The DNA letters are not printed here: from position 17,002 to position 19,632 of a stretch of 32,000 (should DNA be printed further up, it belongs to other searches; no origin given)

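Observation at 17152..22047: Tandem duplicated Wzy_C(O-antigen ligase)-TPR fusion genes of identical length, giving three Wzy_C proteins in one locus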

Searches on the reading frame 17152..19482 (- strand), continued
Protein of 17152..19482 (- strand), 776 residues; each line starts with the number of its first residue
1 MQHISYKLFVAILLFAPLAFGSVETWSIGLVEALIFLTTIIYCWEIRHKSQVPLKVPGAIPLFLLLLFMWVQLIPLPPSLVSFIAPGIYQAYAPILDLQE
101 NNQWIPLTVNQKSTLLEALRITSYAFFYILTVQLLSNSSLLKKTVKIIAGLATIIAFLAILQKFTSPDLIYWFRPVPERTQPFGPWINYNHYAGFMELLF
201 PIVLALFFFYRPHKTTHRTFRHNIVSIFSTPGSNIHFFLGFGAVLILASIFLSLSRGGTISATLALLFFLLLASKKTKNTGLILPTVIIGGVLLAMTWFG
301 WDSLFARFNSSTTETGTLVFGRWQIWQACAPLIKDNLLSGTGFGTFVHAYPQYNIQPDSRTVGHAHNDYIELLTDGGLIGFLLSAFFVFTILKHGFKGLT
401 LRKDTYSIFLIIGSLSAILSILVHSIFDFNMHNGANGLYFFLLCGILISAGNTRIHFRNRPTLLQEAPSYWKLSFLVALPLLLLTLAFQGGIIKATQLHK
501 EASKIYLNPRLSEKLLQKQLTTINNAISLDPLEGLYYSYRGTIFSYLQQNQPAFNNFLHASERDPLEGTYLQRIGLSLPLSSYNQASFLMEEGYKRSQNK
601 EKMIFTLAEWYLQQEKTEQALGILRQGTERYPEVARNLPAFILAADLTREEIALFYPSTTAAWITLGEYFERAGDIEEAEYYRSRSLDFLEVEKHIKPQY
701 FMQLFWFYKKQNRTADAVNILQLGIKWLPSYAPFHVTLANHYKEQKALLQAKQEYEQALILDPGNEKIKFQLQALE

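Call 28: search_solved_structures(query=A2, max_evalue=1, show_alignments=3)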
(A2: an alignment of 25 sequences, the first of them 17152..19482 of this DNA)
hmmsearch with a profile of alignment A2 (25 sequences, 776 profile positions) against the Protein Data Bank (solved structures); distinct sequences matched with E-value up to 1: 139 (the best 60 are shown).
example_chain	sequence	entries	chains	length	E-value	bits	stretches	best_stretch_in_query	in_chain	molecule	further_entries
9qhb_A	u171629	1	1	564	1.2e-40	142.9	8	657-767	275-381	Engineered tetratricopeptide repeat protein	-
8bu0_A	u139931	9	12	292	6.3e-26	94.2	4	657-772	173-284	Consensus tetratricopeptide repeat protein | Crystal structure of an 8-repeat consensus TPR superhelix with Zinc. | Monomer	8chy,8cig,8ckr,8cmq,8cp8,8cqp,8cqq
9qhc_A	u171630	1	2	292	1.8e-18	69.6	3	657-773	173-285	Engineered tetratricopeptide repeat protein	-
7obi_A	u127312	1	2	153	6.6e-16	61.1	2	701-775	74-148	CTPR-rv4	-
6eou_A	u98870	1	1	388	8.8e-16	60.7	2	657-774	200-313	UDP-N-acetylglucosamine--peptide N-acetylglucosaminyltransferase 110 kDa subunit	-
1w3b_A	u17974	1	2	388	1.4e-15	60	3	662-774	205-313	UDP-N-ACETYLGLUCOSAMINE--PEPTIDE N-ACETYLGLUCOSAMINYLTRANSFERASE 110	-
7ntf_A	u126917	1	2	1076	6.3e-15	57.8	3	662-774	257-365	Isoform 1 of UDP-N-acetylglucosamine--peptide N-acetylglucosaminyltransferase 110 kDa subu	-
7yeh_B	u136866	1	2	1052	6.9e-15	57.7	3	662-774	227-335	UDP-N-acetylglucosamine--peptide N-acetylglucosaminyltransferase 110 kDa subunit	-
7yea_A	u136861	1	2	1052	7.6e-15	57.6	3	662-774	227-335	UDP-N-acetylglucosamine--peptide N-acetylglucosaminyltransferase 110 kDa subunit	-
8ch0_A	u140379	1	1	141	2.5e-14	55.9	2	657-764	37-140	Consensus tetratricopeptide repeat protein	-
9gzg_A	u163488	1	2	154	6.2e-12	48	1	657-773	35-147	Engineered CTPR protein with glutamic acids for conductivity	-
1na0_A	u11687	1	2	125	1.9e-11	46.3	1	658-773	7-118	designed protein CTPR3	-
2fo7_A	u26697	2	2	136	2e-11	46.3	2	657-764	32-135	SYNTHETIC CONSENSUS TPR PROTEIN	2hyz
2wqh_A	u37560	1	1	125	3e-10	42.4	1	658-773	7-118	CTPR3Y3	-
3kd7_A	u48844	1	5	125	7.1e-10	41.1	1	659-773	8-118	CTPR390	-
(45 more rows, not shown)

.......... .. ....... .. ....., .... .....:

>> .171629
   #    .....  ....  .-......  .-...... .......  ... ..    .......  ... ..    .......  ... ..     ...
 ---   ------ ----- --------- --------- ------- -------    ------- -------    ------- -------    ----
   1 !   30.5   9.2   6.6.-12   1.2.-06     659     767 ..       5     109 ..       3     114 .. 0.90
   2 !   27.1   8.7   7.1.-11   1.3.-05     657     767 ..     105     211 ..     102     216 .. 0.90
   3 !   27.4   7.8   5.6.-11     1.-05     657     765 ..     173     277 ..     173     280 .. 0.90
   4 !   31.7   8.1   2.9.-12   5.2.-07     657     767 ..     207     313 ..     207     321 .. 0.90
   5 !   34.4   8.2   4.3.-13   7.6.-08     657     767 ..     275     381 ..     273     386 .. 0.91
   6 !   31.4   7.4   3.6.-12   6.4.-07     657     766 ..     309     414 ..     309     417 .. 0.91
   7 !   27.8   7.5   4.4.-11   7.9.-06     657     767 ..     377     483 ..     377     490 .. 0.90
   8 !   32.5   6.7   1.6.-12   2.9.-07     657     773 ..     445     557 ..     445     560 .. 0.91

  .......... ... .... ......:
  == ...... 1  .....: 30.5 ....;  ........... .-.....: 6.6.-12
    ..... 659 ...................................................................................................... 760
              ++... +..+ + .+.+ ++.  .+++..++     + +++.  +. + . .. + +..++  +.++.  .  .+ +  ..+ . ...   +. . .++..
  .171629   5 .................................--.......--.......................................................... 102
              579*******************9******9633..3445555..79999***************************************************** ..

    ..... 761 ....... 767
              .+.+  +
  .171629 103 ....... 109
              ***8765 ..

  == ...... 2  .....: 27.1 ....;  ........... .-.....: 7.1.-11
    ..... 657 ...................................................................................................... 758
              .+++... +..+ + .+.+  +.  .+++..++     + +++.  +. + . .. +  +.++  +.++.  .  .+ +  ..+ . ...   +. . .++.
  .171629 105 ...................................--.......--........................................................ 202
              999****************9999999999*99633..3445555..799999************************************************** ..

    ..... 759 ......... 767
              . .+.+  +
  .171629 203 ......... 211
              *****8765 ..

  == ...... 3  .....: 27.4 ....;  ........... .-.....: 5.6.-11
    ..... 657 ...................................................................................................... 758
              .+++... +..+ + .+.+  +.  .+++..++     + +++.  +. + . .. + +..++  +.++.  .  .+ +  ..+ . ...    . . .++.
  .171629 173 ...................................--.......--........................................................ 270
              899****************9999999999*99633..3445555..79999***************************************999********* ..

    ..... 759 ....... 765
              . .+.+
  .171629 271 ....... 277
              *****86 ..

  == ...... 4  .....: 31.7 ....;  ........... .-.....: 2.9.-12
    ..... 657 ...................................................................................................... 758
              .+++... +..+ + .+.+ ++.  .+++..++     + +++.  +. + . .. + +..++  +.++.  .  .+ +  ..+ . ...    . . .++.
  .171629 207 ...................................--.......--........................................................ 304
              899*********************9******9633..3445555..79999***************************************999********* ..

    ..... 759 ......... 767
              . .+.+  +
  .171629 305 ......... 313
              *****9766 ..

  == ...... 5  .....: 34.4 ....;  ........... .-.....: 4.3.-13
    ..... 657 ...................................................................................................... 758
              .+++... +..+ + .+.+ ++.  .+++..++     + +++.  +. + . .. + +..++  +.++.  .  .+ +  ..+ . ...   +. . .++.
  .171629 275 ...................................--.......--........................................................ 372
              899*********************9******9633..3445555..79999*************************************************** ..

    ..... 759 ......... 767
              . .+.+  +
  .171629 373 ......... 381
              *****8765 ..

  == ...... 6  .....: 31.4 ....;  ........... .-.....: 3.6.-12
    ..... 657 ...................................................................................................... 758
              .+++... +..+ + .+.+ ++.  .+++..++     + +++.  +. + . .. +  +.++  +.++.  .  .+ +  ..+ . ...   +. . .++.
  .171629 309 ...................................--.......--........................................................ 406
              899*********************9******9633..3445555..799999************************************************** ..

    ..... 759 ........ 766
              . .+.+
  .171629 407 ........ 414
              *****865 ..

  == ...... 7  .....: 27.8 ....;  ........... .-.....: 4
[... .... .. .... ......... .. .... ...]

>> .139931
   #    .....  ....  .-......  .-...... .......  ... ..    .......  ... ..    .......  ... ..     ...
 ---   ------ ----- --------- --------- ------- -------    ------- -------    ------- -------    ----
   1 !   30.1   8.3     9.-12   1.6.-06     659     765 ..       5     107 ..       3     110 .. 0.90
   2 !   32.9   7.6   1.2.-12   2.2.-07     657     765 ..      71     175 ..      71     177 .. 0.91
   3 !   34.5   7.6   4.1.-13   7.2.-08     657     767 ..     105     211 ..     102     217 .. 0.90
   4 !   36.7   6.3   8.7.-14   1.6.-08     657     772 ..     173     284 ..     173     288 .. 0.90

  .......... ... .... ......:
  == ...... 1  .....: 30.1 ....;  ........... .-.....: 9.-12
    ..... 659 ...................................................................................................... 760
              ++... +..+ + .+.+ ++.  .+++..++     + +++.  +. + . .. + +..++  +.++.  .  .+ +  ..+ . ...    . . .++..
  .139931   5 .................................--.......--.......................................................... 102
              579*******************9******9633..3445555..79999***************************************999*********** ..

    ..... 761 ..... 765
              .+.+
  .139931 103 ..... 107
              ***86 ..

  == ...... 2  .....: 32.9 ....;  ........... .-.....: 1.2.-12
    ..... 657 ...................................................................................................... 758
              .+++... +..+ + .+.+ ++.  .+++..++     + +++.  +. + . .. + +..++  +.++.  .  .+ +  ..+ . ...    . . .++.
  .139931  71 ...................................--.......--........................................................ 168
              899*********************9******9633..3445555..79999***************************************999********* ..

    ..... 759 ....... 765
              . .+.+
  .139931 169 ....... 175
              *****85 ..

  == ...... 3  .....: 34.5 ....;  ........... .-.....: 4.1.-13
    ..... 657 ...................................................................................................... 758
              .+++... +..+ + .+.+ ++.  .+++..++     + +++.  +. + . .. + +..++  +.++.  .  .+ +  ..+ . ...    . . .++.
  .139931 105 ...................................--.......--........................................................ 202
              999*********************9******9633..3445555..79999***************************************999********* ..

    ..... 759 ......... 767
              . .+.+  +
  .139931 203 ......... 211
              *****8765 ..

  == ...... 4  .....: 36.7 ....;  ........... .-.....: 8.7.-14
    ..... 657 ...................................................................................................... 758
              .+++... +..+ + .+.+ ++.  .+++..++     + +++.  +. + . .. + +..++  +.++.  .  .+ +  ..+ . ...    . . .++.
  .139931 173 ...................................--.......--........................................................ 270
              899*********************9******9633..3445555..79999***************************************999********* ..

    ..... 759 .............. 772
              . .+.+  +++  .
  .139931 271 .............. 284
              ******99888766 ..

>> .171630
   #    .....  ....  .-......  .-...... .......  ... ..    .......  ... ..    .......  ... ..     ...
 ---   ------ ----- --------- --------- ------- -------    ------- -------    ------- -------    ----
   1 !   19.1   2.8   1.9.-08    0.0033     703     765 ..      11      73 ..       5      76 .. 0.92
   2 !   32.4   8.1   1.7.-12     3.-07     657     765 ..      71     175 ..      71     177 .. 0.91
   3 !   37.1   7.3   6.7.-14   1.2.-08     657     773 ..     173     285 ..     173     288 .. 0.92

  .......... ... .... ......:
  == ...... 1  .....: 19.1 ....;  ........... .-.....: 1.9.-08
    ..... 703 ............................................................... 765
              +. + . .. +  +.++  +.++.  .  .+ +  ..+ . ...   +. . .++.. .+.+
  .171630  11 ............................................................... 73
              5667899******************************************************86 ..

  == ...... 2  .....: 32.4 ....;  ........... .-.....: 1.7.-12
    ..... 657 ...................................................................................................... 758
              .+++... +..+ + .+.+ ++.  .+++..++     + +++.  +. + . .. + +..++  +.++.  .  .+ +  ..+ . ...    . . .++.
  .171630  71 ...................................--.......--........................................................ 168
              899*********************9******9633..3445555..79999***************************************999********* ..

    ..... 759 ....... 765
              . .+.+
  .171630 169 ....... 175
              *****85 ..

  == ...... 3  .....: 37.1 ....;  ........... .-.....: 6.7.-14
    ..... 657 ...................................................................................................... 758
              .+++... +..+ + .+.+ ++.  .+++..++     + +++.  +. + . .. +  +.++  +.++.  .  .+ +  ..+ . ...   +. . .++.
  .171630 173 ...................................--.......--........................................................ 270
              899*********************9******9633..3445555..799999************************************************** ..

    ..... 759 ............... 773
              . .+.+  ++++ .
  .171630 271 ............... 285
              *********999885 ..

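Call 42: find_encoding_contigs(protein=P0116, flank=10000, max_places=1)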
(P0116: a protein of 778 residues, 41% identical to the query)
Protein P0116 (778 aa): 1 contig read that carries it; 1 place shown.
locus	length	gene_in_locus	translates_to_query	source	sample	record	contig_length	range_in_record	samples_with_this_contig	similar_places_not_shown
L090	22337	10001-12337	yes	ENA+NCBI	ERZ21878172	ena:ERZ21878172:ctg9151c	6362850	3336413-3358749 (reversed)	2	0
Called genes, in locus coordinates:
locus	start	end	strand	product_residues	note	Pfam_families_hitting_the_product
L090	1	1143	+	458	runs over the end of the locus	-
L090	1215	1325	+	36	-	-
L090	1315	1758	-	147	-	-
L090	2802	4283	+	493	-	PF00953:Glycos_transf_4, PF07238:PilZ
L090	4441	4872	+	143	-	-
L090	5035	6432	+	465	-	PF10082:BBP2_2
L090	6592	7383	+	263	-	PF02563:Poly_export, PF10531:SLBB (weak), PF22461:SLBB_2, PF10531:SLBB, PF22461:SLBB_2 (weak)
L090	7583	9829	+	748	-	PF02706:Wzz, PF13807:GNVR, PF01656:CbiA, PF10609:ParA, PF13614:AAA_31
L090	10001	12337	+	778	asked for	PF04932:Wzy_C, PF07719:TPR_2 (faint), PF13432:TPR_16 (faint), PF13428:TPR_14 (faint), PF23914:TPR_CcmH_CycH (faint), PF14559:TPR_19 (faint)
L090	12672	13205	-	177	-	-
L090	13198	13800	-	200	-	-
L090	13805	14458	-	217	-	-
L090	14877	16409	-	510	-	PF00171:Aldedh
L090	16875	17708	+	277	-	PF00126:HTH_1, PF03466:LysR_substrate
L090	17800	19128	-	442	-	PF01488:Shikimate_DH (weak), PF03435:Sacchrp_dh_NADP, PF16653:Sacchrp_dh_C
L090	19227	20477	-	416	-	PF00890:FAD_binding_2 (faint), PF01266:DAO, PF03486:HI0933_like (faint), PF07992:Pyr_redox_2 (faint), PF13738:Pyr_redox_3 (faint)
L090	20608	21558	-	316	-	PF02423:OCD_Mu_crystall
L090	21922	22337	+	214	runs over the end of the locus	PF00392:GntR, PF07729:FCD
